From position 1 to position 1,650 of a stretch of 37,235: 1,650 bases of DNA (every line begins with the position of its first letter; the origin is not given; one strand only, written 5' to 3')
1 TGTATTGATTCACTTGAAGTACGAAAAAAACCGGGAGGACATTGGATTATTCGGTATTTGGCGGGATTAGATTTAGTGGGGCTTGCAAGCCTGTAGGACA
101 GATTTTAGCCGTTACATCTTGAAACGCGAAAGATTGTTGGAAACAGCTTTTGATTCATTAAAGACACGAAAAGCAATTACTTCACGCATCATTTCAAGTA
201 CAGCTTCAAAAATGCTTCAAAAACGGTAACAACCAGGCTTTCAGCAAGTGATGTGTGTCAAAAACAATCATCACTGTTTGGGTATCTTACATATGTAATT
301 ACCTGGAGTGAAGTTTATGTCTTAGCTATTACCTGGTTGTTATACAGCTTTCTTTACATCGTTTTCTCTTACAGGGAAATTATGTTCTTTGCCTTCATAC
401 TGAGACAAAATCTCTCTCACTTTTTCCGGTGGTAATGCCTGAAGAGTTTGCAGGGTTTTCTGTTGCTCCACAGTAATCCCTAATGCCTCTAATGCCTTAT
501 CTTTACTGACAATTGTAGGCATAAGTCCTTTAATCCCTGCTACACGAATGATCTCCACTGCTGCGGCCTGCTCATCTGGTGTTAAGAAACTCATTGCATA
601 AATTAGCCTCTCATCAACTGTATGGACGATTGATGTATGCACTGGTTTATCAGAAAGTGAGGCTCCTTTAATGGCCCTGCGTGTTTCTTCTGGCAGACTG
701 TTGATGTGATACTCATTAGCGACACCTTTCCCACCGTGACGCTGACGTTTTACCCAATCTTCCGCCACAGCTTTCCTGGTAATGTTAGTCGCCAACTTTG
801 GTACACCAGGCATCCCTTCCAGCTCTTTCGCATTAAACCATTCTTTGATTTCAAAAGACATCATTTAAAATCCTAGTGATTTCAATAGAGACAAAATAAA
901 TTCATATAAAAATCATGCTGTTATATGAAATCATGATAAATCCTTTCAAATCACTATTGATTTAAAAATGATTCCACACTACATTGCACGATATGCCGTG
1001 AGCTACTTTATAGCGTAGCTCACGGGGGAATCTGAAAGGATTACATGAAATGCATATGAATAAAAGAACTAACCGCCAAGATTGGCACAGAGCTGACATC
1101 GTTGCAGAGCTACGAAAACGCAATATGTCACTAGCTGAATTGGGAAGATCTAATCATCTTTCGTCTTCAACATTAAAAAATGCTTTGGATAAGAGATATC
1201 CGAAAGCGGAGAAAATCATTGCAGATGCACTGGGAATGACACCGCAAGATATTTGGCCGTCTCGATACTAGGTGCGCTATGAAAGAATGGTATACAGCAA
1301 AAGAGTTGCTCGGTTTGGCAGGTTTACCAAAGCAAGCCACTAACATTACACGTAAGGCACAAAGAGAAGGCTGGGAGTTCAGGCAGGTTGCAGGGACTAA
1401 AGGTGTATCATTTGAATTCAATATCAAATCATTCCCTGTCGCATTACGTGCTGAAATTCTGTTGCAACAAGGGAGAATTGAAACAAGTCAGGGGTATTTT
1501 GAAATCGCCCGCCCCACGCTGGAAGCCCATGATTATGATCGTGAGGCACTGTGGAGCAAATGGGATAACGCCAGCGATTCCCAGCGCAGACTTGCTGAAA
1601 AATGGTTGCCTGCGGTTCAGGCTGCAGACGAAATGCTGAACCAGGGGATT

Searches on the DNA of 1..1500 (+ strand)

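Call 66: search_dna_similar(query=window:1-1500:+, collection=phages, mode=near, max_rows=8)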
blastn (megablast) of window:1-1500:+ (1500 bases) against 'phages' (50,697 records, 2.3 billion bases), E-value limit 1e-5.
Records with a match: 3; places in all: 3; records where one place covers at least 80% of the query: 1.
Best place of each record, by identity: >=99% 1; 80-90% 2.
By first word of the organism name: Shigella 2; Escherichia 1.
By host as written in the record: Shigella flexneri serotype 4a 2; - 1.
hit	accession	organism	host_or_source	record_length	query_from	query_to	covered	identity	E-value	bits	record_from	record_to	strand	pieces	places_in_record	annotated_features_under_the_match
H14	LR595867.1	Escherichia virus Mu_3F6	-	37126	1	1500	100%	99.9%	0e+0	2760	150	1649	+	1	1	Repressor protein CI | Ner-like regulatory protein | DNA transposition protein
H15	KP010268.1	Shigella phage SfMu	Shigella flexneri serotype 4a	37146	332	1493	77%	86.6%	0e+0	1286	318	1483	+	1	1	c-repressor protein | DNA binding protein Ner | transposase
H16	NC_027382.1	Shigella phage SfMu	Shigella flexneri serotype 4a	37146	332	1493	77%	86.6%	0e+0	1286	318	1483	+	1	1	transcriptional repressor (x2) | Mu transposase C-terminal domain-containing protein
